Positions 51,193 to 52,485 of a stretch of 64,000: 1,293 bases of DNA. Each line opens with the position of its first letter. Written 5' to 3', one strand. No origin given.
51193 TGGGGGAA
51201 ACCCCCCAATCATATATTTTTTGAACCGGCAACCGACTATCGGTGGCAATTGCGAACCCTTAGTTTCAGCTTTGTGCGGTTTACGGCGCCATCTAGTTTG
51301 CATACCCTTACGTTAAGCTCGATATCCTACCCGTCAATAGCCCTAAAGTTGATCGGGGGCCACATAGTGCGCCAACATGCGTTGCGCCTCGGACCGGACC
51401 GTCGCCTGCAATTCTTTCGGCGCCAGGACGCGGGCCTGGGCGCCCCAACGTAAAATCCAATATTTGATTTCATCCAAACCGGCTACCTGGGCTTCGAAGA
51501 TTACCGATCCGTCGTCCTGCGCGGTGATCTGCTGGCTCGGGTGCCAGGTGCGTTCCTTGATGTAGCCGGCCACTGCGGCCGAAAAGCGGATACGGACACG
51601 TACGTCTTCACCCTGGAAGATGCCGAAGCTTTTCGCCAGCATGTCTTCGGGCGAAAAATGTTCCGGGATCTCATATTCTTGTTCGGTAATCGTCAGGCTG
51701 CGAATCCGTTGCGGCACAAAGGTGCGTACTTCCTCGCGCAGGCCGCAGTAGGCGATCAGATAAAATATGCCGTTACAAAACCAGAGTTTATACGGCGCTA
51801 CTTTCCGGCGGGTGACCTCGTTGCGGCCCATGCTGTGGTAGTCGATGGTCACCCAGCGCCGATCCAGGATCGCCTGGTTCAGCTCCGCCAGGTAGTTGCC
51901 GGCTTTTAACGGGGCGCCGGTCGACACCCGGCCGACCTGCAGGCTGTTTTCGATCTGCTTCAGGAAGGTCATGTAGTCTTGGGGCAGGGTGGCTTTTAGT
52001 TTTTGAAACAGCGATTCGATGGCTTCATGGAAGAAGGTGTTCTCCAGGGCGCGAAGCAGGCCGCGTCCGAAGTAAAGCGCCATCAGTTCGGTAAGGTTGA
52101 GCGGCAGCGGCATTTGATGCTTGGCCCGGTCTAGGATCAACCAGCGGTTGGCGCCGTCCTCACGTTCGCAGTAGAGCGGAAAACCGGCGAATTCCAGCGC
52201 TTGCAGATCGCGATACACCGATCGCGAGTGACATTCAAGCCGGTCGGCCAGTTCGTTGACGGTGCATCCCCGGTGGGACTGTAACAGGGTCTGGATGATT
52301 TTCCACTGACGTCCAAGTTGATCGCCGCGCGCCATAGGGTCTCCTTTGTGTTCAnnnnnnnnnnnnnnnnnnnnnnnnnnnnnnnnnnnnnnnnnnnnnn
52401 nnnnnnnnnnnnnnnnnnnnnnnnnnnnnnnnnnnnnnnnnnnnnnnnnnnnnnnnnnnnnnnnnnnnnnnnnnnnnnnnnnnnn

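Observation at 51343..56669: Giant double-activase fusion protein apparently co-transcribed with a WYL-domain regulator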

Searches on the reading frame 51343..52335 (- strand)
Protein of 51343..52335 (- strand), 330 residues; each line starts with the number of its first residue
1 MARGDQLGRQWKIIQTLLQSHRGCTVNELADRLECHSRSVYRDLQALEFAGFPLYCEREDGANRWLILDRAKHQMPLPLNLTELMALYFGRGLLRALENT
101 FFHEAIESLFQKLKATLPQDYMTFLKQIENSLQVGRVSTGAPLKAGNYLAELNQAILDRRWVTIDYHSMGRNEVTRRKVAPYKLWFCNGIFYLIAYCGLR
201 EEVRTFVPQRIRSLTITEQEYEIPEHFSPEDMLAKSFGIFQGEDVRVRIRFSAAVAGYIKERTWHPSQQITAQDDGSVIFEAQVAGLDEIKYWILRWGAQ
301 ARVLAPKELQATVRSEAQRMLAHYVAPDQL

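Call 6: search_protein_families(library=pfam, proteins=[window:51343-52335:-], max_evalue=0.01)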
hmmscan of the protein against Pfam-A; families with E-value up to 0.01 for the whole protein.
window:51343-52335:- (330 aa): 7 families
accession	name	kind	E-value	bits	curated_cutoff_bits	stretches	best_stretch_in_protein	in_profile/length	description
PF25583.1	WCX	-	2.7e-23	82.5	23.9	1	244-321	2-76/76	WCX domain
PF13280.12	WYL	-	1.8e-19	69.9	21.8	1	148-216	2-70/70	WYL domain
PF08279.18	HTH_11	-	2.1e-10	40.8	25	1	9-59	1-51/55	HTH domain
PF19187.6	HTH_PafC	-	1.6e-06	28.4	32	1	9-114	5-114/115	PafC helix-turn-helix domain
PF12840.13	HTH_20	-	3.9e-05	24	27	1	13-51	9-46/51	Helix-turn-helix domain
PF25212.1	HVO_A0114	-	0.00014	22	27.6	1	9-51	23-64/84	HVO_A0114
PF21476.4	PF0610-like_N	-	0.003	18.2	33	1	12-47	5-38/50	PF0610-like, N-terminal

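Call 7: search_protein_families(library=ncbifam, proteins=[window:51343-52335:-], max_evalue=0.01)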
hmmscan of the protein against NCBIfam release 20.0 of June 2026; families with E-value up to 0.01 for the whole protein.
window:51343-52335:- (330 aa): 4 families
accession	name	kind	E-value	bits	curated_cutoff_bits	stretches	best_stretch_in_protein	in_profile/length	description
NF053736.1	AcpB_EbpR_MafR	subfamily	0.0002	20.8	130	1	9-48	7-46/481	AcpB/EbpR/MafR family transcriptional regulator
NF041397.1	TranRegGlpR_Halo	equivalog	0.0003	20.5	300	1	9-48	6-44/253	HTH-type transcriptional regulator GlpR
NF053606.1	Sta1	subfamily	0.00087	19.4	80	1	10-52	22-63/100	Sta1 family transcriptional regulator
NF007720.0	PRK10411.1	equivalog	0.0048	16.2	259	1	9-79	5-71/243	L-fucose operon activator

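Call 31: find_homologous_proteins(query=window:51346-52335:-, max_evalue=0.00001)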
Query window:51346-52335:- (330 aa): 1493 proteins with E <= 0.00001 among 4789 candidates; the best 120 are listed.
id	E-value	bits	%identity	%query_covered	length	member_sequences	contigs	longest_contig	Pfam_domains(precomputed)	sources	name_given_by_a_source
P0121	2.9e-222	755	100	100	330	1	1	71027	PF08279.19,PF19187.7,PF13280.13,PF25583.2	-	-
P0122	1.2e-117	411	54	98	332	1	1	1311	PF08279.19,PF13280.13,PF25583.2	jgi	jgi:predicted DNA-binding transcriptional regulator YafY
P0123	2.1e-117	410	54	99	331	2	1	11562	PF08279.19,PF19187.7,PF13280.13,PF25583.2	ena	-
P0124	1.0e-116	408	53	98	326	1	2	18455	PF08279.19,PF13280.13,PF25583.2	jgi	-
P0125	1.8e-116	407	54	98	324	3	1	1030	PF08279.19,PF13280.13,PF25583.2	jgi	jgi:predicted DNA-binding transcriptional regulator YafY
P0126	5.9e-116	405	53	98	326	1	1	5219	PF08279.19,PF13280.13,PF25583.2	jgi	-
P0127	2.1e-115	403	53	98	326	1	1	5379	PF08279.19,PF13280.13,PF25583.2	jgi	-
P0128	4.3e-115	402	54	98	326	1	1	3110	PF08279.19,PF13280.13,PF25583.2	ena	-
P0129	6.0e-115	402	54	98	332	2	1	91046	PF08279.19,PF13280.13,PF25583.2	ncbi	-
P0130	6.7e-115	402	53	98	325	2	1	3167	PF08279.19,PF13280.13,PF25583.2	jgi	jgi:predicted DNA-binding transcriptional regulator YafY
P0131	7.8e-115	402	51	98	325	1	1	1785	PF08279.19,PF13280.13,PF25583.2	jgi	-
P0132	1.3e-114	401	54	98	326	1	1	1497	PF08279.19,PF13280.13,PF25583.2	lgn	-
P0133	1.6e-114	401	51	99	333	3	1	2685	PF08279.19,PF13280.13,PF25583.2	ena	-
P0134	1.9e-114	400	51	100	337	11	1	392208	PF08279.19,PF13280.13,PF25583.2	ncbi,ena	-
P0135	2.1e-114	400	51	98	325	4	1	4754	PF08279.19,PF13280.13,PF25583.2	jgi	-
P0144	8.0e-114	398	53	94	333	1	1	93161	PF08279.19,PF13280.13,PF25583.2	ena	-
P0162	4.7e-113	396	53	98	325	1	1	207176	PF12840.14,PF08279.19,PF13280.13,PF25583.2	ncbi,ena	-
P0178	2.4e-112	393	53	98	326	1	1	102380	PF12840.14,PF08279.19,PF13280.13,PF25583.2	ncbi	-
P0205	1.5e-111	391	53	98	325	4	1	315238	PF08279.19,PF13280.13,PF25583.2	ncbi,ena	-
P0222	4.7e-111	389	52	98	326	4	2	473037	PF08279.19,PF13280.13,PF25583.2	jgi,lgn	-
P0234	9.0e-111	388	53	98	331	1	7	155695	PF12840.14,PF08279.19,PF19187.7,PF13280.13,PF25583.2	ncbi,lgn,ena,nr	ncbi:MAG: transcriptional regulator [Desulfobacteraceae bacterium]|nr:transcriptional regulator [Des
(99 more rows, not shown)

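Call 33: find_encoding_contigs(protein=P0129, flank=7000, max_places=2)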
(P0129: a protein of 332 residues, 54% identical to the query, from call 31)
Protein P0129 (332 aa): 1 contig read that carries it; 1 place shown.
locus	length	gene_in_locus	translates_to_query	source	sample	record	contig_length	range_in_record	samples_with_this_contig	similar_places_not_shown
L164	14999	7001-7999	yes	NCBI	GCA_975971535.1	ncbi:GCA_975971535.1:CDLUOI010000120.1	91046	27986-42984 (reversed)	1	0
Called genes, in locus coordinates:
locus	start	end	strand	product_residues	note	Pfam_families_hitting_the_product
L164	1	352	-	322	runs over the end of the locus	PF00561:Abhydrolase_1, PF12146:Hydrolase_4, PF12697:Abhydrolase_6 (weak)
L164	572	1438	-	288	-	PF00781:DAGK_cat, PF19279:YegS_C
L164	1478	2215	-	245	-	-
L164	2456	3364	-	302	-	PF01545:Cation_efflux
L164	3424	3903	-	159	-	PF00258:Flavodoxin_1 (weak), PF03358:FMN_red, PF12724:Flavodoxin_5 (weak)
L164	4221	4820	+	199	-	PF04493:Endonuclease_5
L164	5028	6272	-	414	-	PF01773:Nucleos_tra2_N, PF07670:Gate, PF07662:Nucleos_tra2_C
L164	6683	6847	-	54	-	-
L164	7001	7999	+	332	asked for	PF08279:HTH_11, PF13280:WYL, PF25583:WCX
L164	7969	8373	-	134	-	PF01451:LMWPc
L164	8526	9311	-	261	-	PF12694:cpYpsA, PF20594:DUF6794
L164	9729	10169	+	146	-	-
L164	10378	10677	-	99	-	-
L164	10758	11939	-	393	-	PF04055:Radical_SAM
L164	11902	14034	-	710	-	PF01564:Spermine_synth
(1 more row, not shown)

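Call 34: find_encoding_contigs(protein=P0134, flank=7000, max_places=2)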
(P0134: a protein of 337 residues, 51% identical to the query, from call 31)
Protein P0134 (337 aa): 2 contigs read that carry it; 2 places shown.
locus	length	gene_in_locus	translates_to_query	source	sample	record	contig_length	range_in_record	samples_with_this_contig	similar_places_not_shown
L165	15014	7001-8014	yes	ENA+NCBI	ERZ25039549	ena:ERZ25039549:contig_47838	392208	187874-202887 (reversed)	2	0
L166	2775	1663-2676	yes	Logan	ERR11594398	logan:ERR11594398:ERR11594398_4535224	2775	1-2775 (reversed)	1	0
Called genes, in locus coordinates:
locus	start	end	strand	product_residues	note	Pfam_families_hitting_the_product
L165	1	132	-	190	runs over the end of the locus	PF04012:PspA_IM30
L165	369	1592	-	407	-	PF05762:VWA_CoxE (weak), PF00092:VWA, PF13519:VWA_2, PF13768:VWA_3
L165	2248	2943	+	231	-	PF00072:Response_reg, PF00486:Trans_reg_C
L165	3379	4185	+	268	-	-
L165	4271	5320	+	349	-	PF00512:HisKA, PF02518:HATPase_c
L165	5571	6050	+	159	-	PF02085:Cytochrom_CIII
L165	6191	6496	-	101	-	-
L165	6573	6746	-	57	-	-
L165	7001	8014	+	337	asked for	PF08279:HTH_11, PF13280:WYL, PF25583:WCX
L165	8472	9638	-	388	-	PF00248:Aldo_ket_red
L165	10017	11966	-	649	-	PF12801:Fer4_5, PF12797:Fer4_2 (faint), PF12837:Fer4_6 (faint), PF13183:Fer4_8 (faint), PF13187:Fer4_9 (faint), PF13484:Fer4_16 (faint), PF00037:Fer4 (weak), PF12838:Fer4_7 (weak)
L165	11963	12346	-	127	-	PF04015:DUF362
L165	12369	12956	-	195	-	PF04015:DUF362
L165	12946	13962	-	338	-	PF20244:DUF6599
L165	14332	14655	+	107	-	-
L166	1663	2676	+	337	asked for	PF08279:HTH_11, PF13280:WYL, PF25583:WCX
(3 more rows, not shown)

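Call 35: find_encoding_contigs(protein=P0162, flank=7000, max_places=2)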
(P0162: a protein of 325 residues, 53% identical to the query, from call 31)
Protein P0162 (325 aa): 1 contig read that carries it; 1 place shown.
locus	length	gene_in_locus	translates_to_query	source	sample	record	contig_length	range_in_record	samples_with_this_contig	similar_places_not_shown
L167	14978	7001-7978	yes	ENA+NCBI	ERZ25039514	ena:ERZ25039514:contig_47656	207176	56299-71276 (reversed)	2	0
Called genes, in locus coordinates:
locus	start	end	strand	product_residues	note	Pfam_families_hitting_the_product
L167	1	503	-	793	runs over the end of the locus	-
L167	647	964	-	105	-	-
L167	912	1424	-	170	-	PF03602:Cons_hypoth95 (faint), PF13847:Methyltransf_31, PF08241:Methyltransf_11, PF13649:Methyltransf_25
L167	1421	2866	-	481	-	-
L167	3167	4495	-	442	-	PF05960:DUF885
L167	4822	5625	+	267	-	PF01694:Rhomboid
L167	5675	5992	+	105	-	-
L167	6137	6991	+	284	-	PF02557:VanY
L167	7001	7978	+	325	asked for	PF08279:HTH_11, PF12840:HTH_20 (weak), PF13280:WYL, PF25583:WCX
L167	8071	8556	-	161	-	PF00293:NUDIX, PF14815:NUDIX_4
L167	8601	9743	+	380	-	PF00155:Aminotran_1_2, PF00266:Aminotran_5, PF01053:Cys_Met_Meta_PP (weak), PF01041:DegT_DnrJ_EryC1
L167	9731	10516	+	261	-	PF00795:CN_hydrolase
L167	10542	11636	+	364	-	PF10263:SprT-like, PF10979:DUF2786, PF23771:DUF7168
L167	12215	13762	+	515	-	PF00221:Lyase_aromatic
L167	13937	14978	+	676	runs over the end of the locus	PF17391:Urocanase_N, PF01175:Urocanase, PF17392:Urocanase_C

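Call 79: find_encoding_contigs(protein=P0205, flank=5000, max_places=1)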
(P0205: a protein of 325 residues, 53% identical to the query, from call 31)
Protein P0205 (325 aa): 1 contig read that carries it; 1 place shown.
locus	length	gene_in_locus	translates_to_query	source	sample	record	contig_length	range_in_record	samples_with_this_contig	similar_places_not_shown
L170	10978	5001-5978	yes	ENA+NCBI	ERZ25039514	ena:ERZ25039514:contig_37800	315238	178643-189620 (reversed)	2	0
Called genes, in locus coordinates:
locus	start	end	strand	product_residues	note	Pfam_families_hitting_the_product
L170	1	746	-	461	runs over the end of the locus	-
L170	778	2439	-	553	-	PF05960:DUF885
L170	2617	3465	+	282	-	PF01694:Rhomboid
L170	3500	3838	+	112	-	-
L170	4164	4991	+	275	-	PF02557:VanY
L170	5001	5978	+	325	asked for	PF08279:HTH_11 (weak), PF13280:WYL, PF25583:WCX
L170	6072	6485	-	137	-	PF00293:NUDIX, PF14815:NUDIX_4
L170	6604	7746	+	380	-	PF00155:Aminotran_1_2, PF00266:Aminotran_5, PF01053:Cys_Met_Meta_PP (weak), PF01041:DegT_DnrJ_EryC1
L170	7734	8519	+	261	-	PF00795:CN_hydrolase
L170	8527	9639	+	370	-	PF10263:SprT-like, PF10979:DUF2786, PF23771:DUF7168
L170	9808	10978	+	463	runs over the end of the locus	PF08447:PAS_3, PF00158:Sigma54_activat, PF14532:Sigma54_activ_2, PF07728:AAA_5, PF25601:AAA_lid_14, PF02954:HTH_8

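Call 80: find_encoding_contigs(protein=P0222, flank=5000, max_places=1)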
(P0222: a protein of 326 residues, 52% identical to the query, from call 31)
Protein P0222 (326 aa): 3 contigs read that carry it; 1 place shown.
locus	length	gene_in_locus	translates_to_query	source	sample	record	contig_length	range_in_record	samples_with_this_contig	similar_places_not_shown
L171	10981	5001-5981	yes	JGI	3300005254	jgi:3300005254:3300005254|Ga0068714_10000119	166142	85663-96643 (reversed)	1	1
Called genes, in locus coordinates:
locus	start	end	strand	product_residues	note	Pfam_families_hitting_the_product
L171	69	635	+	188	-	PF13489:Methyltransf_23, PF01135:PCMT, PF01209:Ubie_methyltran, PF01728:FtsJ (weak), PF13847:Methyltransf_31, PF13649:Methyltransf_25, PF08241:Methyltransf_11, PF08242:Methyltransf_12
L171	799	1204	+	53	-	-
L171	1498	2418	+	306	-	PF01545:Cation_efflux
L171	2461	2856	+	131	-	PF04186:FxsA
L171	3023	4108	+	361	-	PF09982:LpxR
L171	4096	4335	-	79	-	-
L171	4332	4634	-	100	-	-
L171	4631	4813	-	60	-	-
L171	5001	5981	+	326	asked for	PF08279:HTH_11, PF13280:WYL, PF25583:WCX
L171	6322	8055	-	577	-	PF01039:Carboxyl_trans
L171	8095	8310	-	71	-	PF00364:Biotin_lipoyl, PF01597:GCV_H (weak), PF25973:BSH_CzcB (faint), PF25997:BSH_YhbJ (faint), PF25917:BSH_RND (weak), PF25984:BSH_YknX (weak)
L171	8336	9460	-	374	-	PF03977:OAD_beta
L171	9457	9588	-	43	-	-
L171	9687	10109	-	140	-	PF02627:CMD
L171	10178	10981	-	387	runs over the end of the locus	PF02771:Acyl-CoA_dh_N, PF02770:Acyl-CoA_dh_M, PF00441:Acyl-CoA_dh_1, PF08028:Acyl-CoA_dh_2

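Call 81: find_encoding_contigs(protein=P0234, flank=5000, max_places=1)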
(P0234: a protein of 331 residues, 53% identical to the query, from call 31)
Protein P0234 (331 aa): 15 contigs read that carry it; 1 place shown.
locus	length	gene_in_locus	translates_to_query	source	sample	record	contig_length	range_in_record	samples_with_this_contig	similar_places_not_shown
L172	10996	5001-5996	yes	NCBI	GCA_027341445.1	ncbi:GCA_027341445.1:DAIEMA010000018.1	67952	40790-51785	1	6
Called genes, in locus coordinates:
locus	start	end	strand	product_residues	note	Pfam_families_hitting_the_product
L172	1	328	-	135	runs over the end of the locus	PF01814:Hemerythrin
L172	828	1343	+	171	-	PF07291:MauE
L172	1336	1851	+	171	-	PF00581:Rhodanese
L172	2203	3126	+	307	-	PF00586:AIRS, PF02769:AIRS_C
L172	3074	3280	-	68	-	-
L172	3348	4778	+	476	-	PF00248:Aldo_ket_red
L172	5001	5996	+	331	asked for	PF08279:HTH_11, PF19187:HTH_PafC (weak), PF12840:HTH_20 (weak), PF13280:WYL, PF25583:WCX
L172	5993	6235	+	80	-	PF02604:PhdYeFM_antitox (weak)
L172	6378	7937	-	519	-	PF13091:PLDc_2, PF00614:PLDc (faint), PF13091:PLDc_2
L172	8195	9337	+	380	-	PF00155:Aminotran_1_2, PF00266:Aminotran_5 (weak), PF01041:DegT_DnrJ_EryC1 (faint)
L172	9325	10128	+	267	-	PF00795:CN_hydrolase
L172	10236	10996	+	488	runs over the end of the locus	PF11794:HpaB_N, PF03241:HpaB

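Call 89: search_solved_structures(query=window:51346-52335:-, max_evalue=0.01)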
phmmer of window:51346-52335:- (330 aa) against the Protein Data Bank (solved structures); distinct sequences matched with E-value up to 0.01: 7.
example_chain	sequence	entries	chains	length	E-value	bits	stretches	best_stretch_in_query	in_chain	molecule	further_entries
9pfq_Q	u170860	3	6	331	8.5e-13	51.4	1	12-315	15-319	WYL domain-containing protein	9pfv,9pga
8tp8_A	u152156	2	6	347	9.9e-13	51.2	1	12-315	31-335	DeoR-family transcriptional regulator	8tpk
6sj9_A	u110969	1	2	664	2.8e-12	49.7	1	4-324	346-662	Proteasome accessory factor B/C (PafBC)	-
7u02_B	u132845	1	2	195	7.4e-12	48.3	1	170-315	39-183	WYL domain-containing protein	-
7tzv_A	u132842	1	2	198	7.6e-12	48.3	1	170-315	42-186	WYL domain-containing protein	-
9cu3_B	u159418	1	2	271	1.3e-11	47.6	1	156-315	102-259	WYL domain-containing protein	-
7p5x_AX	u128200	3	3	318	4e-10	42.6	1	150-324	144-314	PafC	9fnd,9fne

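Call 90: search_protein_families(library=padloc, proteins=[window:51346-52335:-], max_evalue=0.001)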
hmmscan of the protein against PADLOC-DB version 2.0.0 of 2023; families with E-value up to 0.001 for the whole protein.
window:51346-52335:- (330 aa): 4 families
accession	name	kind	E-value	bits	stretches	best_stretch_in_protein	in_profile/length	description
PDLC01766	Cas3c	-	3.8e-47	159.1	1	14-324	13-316/1009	-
PDLC01457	WYL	-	1e-41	141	1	7-309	3-229/229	"CAS-I,CAS-II,CAS-III,CAS-IV,CAS-V,CAS-VI; associated_signaling"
PDLC01652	WYL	-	8.3e-38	128.3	1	147-321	18-162/162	"CAS-I,CAS-II,CAS-III,CAS-IV,CAS-V,CAS-VI; associated_signaling"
PDLC03787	RTasWYL-YodC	-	6.4e-05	20.2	1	152-218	284-351/354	DRT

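Call 99: find_encoding_contigs(protein=P0123, flank=3000, max_places=2)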
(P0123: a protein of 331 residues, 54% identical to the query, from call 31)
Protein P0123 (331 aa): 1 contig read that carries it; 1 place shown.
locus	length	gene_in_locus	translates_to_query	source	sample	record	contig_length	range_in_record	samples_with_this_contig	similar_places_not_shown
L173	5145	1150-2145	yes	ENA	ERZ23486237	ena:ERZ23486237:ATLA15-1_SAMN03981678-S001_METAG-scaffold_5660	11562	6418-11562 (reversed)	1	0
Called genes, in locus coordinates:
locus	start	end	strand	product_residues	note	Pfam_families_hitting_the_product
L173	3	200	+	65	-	?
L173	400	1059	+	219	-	PF10294:Methyltransf_16, PF05175:MTS, PF13847:Methyltransf_31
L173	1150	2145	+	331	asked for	PF08279:HTH_11, PF19187:HTH_PafC (faint), PF13280:WYL, PF25583:WCX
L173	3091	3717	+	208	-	PF01810:LysE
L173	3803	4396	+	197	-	PF12917:YfbR-like, PF13023:HD_3, PF01966:HD (weak)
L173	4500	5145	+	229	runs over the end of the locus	PF13489:Methyltransf_23, PF08241:Methyltransf_11 (weak), PF08242:Methyltransf_12, PF13649:Methyltransf_25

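Call 100: find_encoding_contigs(protein=P0124, flank=3000, max_places=2)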
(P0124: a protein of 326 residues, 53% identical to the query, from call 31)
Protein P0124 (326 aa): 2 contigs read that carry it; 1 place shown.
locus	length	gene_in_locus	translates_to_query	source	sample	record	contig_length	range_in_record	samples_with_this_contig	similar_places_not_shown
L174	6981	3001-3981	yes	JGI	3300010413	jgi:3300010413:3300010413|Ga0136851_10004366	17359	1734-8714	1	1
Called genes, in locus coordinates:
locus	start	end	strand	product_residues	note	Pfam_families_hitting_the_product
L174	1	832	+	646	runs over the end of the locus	PF00512:HisKA, PF02518:HATPase_c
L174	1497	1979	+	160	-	PF02085:Cytochrom_CIII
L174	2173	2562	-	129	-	-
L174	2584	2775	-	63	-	-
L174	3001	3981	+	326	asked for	PF08279:HTH_11, PF13280:WYL, PF25583:WCX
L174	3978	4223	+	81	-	-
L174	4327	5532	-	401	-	PF00248:Aldo_ket_red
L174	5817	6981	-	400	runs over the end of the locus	PF00248:Aldo_ket_red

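Call 101: find_encoding_contigs(protein=P0144, flank=3000, max_places=2)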
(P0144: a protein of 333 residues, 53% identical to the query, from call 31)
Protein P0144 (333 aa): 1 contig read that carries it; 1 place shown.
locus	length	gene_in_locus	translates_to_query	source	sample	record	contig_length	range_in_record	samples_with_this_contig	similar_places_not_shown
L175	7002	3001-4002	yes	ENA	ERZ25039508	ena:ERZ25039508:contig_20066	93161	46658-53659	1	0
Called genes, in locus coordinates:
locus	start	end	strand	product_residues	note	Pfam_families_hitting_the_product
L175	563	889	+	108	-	PF02518:HATPase_c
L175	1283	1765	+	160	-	PF02085:Cytochrom_CIII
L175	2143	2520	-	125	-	-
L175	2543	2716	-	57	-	-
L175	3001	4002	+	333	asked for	PF08279:HTH_11, PF13280:WYL, PF25583:WCX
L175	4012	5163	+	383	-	-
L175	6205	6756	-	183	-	-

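Call 102: find_encoding_contigs(protein=P0178, flank=3000, max_places=2)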
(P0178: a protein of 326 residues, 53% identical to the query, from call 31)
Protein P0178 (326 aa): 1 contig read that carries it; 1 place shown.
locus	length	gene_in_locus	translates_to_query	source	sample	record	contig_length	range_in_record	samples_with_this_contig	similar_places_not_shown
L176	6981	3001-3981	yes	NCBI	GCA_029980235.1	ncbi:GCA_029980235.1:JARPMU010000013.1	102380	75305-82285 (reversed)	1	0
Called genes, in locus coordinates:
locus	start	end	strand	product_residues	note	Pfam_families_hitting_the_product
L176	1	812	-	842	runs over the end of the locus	PF13188:PAS_8 (weak), PF13426:PAS_9, PF01590:GAF, PF13492:GAF_3, PF00989:PAS, PF00512:HisKA, PF02518:HATPase_c, PF00072:Response_reg, +5 more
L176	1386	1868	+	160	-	PF02085:Cytochrom_CIII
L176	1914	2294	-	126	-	-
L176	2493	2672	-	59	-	-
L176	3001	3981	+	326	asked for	PF08279:HTH_11 (weak), PF12840:HTH_20 (faint), PF13280:WYL, PF25583:WCX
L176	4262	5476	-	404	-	PF00248:Aldo_ket_red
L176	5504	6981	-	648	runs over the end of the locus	PF12801:Fer4_5, PF13484:Fer4_16 (faint), PF12801:Fer4_5 (weak), PF12838:Fer4_7 (faint), PF13187:Fer4_9 (faint), PF13237:Fer4_10 (faint), PF12837:Fer4_6 (faint), PF00037:Fer4 (weak)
